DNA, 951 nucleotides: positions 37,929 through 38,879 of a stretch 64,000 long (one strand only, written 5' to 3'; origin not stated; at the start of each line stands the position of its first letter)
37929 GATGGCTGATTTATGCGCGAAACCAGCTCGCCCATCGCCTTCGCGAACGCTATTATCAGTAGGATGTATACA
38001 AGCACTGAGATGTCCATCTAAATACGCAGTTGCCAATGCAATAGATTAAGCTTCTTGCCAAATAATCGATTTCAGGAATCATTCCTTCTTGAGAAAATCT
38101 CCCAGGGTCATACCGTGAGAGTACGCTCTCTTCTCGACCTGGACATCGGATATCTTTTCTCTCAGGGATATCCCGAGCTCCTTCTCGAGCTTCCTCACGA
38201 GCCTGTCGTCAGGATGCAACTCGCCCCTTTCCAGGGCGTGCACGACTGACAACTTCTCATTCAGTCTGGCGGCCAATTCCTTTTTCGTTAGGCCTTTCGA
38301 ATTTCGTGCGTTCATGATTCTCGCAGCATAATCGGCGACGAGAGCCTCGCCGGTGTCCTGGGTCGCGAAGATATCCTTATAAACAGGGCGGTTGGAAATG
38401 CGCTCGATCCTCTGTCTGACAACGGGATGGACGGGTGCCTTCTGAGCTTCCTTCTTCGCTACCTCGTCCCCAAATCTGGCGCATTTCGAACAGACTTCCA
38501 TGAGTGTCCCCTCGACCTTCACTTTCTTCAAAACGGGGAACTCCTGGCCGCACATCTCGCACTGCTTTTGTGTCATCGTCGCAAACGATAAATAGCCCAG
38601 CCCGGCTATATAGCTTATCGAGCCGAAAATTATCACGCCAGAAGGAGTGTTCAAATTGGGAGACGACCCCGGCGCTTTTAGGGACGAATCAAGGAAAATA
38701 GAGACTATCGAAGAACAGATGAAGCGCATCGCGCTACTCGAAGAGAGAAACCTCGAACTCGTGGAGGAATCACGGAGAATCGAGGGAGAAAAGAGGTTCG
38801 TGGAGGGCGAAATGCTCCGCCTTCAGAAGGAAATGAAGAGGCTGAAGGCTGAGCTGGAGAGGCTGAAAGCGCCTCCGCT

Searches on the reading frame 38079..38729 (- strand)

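Call 97: search_protein_families(library=pfam, proteins=[window:38079-38729:-], max_evalue=0.000001)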
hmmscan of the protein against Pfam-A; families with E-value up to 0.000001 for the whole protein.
window:38079-38729:- (216 aa): 1 family
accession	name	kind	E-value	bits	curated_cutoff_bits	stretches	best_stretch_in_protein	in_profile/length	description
PF01381.28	HTH_3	-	1.1e-10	41.8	23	1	138-191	1-54/55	Helix-turn-helix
